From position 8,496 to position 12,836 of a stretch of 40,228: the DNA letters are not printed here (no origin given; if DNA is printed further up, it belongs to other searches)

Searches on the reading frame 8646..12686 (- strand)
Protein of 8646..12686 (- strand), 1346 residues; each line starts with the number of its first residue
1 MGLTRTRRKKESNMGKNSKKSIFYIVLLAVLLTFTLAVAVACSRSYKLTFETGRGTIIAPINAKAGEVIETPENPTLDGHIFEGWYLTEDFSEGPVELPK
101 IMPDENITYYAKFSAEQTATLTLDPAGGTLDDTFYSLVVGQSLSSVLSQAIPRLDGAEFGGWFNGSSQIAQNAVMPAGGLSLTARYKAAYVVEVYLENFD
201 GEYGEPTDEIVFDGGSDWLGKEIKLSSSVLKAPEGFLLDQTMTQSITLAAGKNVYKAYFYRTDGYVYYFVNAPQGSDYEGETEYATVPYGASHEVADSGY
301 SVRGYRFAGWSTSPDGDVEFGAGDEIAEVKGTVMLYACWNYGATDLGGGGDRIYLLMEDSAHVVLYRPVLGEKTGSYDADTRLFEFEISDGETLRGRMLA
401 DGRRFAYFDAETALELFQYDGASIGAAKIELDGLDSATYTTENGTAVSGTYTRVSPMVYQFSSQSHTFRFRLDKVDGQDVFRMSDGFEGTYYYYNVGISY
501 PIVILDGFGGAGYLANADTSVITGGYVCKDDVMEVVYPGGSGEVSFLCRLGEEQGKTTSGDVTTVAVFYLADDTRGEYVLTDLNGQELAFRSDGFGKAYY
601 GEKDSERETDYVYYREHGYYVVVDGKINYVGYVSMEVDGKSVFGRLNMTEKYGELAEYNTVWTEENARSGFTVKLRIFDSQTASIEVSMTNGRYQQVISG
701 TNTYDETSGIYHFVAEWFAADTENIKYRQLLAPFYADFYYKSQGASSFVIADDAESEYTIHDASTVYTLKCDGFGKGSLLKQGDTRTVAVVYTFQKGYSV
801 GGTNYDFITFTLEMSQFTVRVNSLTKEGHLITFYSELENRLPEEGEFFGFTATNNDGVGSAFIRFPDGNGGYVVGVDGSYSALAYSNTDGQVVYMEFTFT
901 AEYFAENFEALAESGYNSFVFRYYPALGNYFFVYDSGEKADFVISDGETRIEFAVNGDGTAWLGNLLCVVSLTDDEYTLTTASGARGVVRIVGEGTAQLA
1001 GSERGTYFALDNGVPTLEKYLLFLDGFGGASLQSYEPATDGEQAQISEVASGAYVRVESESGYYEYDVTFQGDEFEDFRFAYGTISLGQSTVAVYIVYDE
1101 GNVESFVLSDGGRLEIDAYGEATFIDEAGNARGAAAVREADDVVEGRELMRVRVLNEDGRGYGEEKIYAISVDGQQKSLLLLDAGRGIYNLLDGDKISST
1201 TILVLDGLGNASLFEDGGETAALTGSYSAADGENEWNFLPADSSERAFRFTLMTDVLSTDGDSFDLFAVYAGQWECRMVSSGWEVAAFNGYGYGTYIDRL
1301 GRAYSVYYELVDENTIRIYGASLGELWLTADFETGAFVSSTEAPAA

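Call 14: search_protein_families(library=pfam, proteins=[window:8646-12686:-])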
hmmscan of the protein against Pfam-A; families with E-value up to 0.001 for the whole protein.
window:8646-12686:- (1346 aa): 1 family
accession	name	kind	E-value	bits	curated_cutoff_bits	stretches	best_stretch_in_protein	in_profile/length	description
PF09479.16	Flg_new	-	4.9e-21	75.1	27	1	46-112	1-65/65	Listeria-Bacteroides repeat domain (List_Bact_rpt)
